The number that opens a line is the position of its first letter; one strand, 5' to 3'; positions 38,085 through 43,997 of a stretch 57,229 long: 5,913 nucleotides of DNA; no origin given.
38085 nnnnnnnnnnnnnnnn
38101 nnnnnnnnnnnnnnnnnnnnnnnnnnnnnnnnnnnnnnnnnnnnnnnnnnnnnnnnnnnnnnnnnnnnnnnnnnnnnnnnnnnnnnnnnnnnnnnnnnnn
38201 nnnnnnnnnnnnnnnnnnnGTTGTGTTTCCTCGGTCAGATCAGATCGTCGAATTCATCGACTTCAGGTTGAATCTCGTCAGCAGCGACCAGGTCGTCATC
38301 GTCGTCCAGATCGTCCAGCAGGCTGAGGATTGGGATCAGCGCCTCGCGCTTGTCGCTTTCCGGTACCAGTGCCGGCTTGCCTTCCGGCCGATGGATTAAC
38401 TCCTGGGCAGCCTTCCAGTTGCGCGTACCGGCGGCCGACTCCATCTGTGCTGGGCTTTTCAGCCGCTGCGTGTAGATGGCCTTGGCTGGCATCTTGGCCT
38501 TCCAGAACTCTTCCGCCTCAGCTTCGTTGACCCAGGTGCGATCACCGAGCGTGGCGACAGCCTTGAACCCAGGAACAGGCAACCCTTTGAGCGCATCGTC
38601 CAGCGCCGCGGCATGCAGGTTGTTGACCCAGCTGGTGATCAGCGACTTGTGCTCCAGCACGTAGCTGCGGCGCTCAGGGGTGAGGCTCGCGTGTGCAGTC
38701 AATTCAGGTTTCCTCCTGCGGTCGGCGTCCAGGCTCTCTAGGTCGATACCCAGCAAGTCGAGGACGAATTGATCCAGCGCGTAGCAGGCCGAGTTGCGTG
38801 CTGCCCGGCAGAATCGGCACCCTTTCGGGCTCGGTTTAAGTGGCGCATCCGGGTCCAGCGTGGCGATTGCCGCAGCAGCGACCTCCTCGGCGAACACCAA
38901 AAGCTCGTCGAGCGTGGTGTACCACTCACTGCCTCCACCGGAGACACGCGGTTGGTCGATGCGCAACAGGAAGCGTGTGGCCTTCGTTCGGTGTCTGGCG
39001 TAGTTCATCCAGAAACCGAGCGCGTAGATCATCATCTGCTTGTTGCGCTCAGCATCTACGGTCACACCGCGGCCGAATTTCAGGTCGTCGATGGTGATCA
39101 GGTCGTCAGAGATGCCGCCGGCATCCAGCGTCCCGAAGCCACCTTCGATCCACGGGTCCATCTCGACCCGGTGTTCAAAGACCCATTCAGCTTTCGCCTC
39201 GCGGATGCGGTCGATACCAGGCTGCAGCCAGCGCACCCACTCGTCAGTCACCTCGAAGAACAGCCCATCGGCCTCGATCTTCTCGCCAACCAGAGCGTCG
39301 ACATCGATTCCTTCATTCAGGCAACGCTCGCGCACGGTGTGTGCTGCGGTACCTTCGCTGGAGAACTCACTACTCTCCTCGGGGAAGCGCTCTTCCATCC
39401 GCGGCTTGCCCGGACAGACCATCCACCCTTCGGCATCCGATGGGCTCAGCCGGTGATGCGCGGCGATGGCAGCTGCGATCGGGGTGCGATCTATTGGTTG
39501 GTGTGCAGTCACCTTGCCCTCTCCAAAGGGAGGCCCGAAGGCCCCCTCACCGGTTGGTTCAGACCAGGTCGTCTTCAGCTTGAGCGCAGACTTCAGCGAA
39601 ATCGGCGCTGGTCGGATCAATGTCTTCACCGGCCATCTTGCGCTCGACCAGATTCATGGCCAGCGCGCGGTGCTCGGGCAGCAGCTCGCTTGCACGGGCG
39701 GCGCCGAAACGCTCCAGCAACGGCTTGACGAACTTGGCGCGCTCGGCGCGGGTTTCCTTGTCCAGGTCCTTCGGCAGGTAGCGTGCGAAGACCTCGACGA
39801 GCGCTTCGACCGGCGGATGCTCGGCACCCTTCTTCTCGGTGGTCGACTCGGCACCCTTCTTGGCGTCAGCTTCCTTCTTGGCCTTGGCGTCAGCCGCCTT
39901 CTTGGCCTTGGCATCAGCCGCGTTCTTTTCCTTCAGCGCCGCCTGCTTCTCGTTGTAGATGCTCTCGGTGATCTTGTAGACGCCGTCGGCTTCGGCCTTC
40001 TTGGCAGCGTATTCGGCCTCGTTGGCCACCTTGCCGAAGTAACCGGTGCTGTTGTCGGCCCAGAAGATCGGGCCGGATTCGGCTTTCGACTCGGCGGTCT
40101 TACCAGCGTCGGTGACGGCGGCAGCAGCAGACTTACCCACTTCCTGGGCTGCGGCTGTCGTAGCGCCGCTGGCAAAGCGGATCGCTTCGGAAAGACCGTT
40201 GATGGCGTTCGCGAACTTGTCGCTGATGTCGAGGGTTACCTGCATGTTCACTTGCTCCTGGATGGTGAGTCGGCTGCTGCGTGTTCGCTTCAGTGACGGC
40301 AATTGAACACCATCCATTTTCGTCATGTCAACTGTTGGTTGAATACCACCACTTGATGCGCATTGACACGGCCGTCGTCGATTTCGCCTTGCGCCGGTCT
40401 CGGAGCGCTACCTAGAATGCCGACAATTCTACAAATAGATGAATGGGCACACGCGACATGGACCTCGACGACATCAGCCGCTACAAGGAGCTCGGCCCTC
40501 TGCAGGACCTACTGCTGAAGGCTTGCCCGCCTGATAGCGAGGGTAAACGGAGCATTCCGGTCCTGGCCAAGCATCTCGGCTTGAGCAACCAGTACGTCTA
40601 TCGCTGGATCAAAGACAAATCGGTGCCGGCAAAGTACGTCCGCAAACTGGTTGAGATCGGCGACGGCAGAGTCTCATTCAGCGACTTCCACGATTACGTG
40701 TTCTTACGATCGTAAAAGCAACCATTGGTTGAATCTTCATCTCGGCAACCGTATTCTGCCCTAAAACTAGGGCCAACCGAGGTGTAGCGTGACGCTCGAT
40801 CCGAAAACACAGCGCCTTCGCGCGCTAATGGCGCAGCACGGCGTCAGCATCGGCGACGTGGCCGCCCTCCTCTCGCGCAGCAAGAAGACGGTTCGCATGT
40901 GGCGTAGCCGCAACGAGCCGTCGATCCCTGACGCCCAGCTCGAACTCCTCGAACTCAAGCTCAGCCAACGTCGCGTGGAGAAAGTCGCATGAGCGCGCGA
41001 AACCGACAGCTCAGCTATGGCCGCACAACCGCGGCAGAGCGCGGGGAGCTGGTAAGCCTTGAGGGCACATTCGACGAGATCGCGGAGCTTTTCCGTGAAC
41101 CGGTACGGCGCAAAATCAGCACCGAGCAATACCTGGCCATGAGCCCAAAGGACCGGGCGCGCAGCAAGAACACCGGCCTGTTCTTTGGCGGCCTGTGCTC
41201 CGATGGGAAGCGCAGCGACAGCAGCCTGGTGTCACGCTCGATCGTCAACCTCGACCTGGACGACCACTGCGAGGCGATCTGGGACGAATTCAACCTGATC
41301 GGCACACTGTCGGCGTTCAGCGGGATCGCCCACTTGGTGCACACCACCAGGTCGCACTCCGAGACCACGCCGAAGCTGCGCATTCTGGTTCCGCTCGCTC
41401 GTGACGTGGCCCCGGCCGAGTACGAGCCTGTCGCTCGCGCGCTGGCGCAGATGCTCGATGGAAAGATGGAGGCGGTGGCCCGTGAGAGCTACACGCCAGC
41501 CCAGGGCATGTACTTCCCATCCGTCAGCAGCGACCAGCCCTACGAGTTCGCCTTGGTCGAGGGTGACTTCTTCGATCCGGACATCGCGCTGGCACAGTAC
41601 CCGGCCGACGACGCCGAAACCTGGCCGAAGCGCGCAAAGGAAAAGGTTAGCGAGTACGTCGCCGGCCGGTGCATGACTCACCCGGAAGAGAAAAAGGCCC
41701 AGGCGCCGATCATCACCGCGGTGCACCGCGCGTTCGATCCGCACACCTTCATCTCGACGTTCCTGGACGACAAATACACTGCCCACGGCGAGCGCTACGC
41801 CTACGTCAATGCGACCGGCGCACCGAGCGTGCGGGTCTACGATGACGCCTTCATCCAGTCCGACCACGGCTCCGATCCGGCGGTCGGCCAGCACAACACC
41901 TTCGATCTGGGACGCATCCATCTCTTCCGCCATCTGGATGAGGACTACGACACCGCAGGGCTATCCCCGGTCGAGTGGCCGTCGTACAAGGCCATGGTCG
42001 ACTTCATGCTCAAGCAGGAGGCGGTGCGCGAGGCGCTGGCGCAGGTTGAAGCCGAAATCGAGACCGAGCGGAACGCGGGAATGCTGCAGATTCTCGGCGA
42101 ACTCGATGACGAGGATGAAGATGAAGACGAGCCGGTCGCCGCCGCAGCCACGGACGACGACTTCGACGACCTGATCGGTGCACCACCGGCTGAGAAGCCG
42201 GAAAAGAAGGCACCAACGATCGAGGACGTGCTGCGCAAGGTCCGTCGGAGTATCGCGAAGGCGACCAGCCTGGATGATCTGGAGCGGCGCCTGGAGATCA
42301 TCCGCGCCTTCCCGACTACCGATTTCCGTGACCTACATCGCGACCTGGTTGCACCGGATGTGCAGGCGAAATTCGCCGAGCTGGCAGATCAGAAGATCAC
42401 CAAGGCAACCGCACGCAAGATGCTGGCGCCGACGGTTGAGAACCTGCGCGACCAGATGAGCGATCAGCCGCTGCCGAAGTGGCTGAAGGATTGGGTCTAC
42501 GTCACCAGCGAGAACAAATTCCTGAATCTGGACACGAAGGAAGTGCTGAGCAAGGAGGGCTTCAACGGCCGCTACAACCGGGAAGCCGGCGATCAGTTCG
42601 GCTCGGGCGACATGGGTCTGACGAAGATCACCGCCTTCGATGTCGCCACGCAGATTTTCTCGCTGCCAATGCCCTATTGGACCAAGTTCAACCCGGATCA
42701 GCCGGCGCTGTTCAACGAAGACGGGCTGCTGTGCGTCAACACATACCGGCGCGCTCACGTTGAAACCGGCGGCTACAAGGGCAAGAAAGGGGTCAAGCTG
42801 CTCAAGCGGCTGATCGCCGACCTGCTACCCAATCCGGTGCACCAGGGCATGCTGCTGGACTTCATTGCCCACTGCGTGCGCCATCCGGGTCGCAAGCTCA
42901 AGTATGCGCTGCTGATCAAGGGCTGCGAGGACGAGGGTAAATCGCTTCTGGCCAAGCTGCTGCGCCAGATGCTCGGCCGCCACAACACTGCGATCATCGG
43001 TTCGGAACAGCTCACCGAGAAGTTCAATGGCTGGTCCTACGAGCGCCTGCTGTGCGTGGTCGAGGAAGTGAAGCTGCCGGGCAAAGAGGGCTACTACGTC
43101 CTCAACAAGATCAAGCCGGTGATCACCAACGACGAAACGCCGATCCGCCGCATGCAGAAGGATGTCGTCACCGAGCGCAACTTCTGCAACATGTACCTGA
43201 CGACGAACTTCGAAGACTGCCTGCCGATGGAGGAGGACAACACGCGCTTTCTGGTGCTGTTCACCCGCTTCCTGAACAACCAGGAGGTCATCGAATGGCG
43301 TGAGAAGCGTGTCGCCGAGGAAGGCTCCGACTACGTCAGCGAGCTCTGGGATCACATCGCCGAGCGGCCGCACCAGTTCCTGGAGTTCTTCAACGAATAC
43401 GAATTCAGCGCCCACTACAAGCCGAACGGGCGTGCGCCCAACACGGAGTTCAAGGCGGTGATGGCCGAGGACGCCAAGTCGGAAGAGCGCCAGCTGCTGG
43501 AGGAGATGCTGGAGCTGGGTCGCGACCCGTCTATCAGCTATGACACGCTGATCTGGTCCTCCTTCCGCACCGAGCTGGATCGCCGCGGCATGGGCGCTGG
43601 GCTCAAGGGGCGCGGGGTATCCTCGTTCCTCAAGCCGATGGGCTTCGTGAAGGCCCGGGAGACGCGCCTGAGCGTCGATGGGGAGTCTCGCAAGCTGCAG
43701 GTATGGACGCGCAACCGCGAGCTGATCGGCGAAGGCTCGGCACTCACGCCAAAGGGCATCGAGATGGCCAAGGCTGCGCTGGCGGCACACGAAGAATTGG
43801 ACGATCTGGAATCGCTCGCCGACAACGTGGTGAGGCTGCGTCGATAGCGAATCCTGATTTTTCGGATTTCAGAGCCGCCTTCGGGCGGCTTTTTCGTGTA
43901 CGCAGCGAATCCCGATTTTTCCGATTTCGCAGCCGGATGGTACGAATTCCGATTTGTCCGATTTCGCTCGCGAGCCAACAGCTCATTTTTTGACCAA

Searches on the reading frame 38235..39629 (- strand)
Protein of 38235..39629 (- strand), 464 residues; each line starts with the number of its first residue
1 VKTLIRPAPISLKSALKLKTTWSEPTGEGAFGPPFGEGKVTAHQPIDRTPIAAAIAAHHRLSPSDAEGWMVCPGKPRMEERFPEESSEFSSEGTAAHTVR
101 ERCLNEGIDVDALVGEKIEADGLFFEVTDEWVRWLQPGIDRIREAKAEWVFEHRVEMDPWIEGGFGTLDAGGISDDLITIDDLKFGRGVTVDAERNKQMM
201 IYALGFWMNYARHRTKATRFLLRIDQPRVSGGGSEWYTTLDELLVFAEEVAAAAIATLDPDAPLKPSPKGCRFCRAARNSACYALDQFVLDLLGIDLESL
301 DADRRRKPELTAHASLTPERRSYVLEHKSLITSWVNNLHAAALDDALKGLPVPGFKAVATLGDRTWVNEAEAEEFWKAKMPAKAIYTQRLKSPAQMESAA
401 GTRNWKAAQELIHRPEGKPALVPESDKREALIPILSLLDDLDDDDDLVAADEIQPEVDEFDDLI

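Call 9: search_protein_families(library=pfam, proteins=[window:38235-39629:-])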
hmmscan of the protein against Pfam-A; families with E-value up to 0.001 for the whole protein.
window:38235-39629:- (464 aa): 2 families
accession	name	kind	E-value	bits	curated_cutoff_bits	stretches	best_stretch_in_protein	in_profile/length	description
PF10926.14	DUF2800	-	2.5e-71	241.2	21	1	58-429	1-368/368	Protein of unknown function (DUF2800)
PF12705.13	PDDEXK_1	-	2e-07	31.6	22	1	60-276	1-242/247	PD-(D/E)XK nuclease superfamily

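Call 63: find_related_loci(query=window:38235-39629:-, collection=genome_contigs, flank=10000)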
Query window:38235-39629:- (464 aa) in genome_contigs; peptide patterns used: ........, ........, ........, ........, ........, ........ (x = any residue, [..] = any of these).
600 stretches matched a pattern, but none encodes a relative of the query by tblastn (E <= 1e-3).

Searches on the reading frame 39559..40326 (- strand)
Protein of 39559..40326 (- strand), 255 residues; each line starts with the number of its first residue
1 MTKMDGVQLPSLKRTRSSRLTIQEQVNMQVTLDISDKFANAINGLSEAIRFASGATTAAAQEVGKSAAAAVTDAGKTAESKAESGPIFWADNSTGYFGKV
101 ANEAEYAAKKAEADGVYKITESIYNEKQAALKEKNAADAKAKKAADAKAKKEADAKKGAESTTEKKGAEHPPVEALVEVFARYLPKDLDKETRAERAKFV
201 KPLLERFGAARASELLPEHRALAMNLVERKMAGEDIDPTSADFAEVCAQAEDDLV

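Call 32: search_protein_families(library=pfam, proteins=[window:39559-40326:-], max_evalue=0.01)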
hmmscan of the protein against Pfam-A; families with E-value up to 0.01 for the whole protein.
window:39559-40326:- (255 aa): 0 families

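Call 33: search_protein_families(library=phrogs, proteins=[window:39559-40326:-], max_evalue=0.01)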
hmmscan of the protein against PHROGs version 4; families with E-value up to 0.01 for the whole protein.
window:39559-40326:- (255 aa): 0 families

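Call 81: search_solved_structures(query=window:39559-40326:-, max_evalue=1)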
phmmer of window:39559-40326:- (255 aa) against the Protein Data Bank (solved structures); distinct sequences matched with E-value up to 1: 3.
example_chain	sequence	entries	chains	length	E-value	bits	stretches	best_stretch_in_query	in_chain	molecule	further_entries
6a6a_A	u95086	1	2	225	0.042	17.3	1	110-164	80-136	D-alanyl-D-alanine carboxypeptidase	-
5zhf_A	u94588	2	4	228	0.043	17.3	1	110-164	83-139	D-alanyl-D-alanine carboxypeptidase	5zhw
5hnm_A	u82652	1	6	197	0.21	15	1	110-164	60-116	D-alanyl-D-alanine carboxypeptidase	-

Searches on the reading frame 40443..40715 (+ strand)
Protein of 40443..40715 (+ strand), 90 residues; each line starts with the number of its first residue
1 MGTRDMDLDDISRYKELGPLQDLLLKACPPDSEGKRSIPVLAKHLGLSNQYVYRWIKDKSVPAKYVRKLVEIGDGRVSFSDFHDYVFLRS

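Call 32: search_protein_families(library=pfam, proteins=[window:40443-40715:+], max_evalue=0.01)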
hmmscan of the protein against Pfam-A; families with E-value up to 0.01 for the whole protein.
window:40443-40715:+ (90 aa): 6 families
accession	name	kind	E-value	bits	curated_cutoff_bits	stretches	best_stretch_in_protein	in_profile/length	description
PF15943.11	YdaS_toxin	-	6.6e-08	32.7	30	1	39-81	12-55/65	Bacterial toxin YdaS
PF13518.12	HTH_28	-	3.6e-05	24.2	25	1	34-57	12-34/52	Helix-turn-helix domain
PF12728.13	HTH_17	-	0.00036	21.2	27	1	41-66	7-32/51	Helix-turn-helix domain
PF13384.12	HTH_23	-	0.00057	20.1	24.6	1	36-58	18-40/50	Homeodomain-like domain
PF13551.12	HTH_29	-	0.0035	17.8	28.1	1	34-58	11-35/64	Winged helix-turn helix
PF01381.28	HTH_3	-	0.0065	16.9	23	1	41-70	15-45/55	Helix-turn-helix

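Call 33: search_protein_families(library=phrogs, proteins=[window:40443-40715:+], max_evalue=0.01)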
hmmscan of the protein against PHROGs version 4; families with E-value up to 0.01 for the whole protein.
window:40443-40715:+ (90 aa): 1 family
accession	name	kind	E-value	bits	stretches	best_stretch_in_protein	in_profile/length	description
phrog_35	-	transcription regulation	4.5e-07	31.1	1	37-82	88-133/181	transcriptional repressor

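Call 79: search_solved_structures(query=window:40443-40715:+, max_evalue=1)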
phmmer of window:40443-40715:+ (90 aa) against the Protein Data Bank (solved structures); distinct sequences matched with E-value up to 1: 1.
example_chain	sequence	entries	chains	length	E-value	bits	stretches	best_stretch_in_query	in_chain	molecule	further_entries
8c3l_A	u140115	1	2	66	0.86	13.3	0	53-81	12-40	Phage repressor protein CI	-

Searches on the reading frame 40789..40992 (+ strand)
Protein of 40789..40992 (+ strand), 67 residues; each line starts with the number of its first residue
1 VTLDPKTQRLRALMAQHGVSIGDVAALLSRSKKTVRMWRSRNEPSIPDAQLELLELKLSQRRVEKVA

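Call 32: search_protein_families(library=pfam, proteins=[window:40789-40992:+], max_evalue=0.01)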
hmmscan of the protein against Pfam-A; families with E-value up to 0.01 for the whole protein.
window:40789-40992:+ (67 aa): 3 families
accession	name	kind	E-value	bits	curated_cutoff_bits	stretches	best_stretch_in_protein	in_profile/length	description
PF13384.12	HTH_23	-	0.00017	21.7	24.6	1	13-43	11-43/50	Homeodomain-like domain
PF13560.12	HTH_31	-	0.002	18.8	27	1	8-36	4-32/64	Helix-turn-helix domain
PF13518.12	HTH_28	-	0.0041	17.6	25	0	14-42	8-36/52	Helix-turn-helix domain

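Call 33: search_protein_families(library=phrogs, proteins=[window:40789-40992:+], max_evalue=0.01)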
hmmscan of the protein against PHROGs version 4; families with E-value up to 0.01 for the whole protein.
window:40789-40992:+ (67 aa): 4 families
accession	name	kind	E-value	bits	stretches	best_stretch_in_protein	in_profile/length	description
phrog_14341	-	transcription regulation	2.2e-12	48.1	1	4-63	2-63/184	transcriptional repressor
phrog_11423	-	unknown function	0.00054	20.7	1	4-58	8-61/176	-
phrog_2328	-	transcription regulation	0.00062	20.6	1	7-44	17-54/128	transcriptional repressor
phrog_8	-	transcription regulation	0.0058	17.1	1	8-50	79-122/346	transcriptional regulator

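Call 80: search_solved_structures(query=window:40789-40992:+, max_evalue=1)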
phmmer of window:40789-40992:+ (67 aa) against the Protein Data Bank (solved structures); distinct sequences matched with E-value up to 1: 6.
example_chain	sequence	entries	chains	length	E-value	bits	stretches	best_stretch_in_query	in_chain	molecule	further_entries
9tv9_A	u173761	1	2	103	0.039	17.2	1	10-66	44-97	Antitoxin HigA-2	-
5m2n_A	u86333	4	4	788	0.12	15.7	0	21-45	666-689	Elongator complex protein 2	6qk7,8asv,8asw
4xfv_A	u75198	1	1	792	0.13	15.6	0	21-45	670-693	Elongator complex protein 2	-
9k3w_A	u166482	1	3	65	0.15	15.4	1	8-49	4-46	Transcriptional regulator, PbsX family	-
5jaa_A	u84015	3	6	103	0.59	13.5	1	10-65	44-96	Antitoxin igA-2 | Antitoxin HigA-2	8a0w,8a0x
5j9i_A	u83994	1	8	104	0.6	13.5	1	10-65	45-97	Antitoxin igA-2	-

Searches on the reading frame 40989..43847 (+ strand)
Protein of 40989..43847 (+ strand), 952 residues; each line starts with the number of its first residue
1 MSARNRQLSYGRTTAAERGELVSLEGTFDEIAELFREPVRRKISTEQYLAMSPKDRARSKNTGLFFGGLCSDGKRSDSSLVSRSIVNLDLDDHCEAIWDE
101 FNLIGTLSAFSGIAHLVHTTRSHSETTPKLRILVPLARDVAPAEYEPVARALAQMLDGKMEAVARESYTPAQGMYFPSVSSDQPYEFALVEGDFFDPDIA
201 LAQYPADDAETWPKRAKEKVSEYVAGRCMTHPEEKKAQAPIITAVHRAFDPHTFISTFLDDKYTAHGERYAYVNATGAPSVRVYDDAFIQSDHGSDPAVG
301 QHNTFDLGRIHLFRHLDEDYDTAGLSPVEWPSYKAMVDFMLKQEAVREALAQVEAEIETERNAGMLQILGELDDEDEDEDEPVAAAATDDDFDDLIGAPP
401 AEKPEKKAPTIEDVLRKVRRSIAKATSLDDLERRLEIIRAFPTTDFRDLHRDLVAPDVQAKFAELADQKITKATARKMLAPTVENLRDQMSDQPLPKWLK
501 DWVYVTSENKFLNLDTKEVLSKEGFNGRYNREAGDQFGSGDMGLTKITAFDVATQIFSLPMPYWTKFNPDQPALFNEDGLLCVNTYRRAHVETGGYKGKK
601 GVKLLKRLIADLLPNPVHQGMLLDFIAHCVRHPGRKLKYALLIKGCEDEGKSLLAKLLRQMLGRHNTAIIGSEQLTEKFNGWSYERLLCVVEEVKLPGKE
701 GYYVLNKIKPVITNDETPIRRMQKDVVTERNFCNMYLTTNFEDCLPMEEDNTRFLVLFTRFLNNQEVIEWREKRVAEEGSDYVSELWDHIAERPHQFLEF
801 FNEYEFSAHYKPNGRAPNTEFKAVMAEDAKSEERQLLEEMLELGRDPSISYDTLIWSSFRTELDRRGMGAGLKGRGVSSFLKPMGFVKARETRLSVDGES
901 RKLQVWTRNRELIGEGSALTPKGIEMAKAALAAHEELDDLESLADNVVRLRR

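Call 9: search_protein_families(library=pfam, proteins=[window:40989-43847:+])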
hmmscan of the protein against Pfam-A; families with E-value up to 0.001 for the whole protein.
window:40989-43847:+ (952 aa): 1 family
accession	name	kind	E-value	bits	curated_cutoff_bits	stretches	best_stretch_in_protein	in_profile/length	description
PF19263.5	DUF5906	-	1.9e-17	64.4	27.6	1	644-752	2-110/114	Family of unknown function (DUF5906)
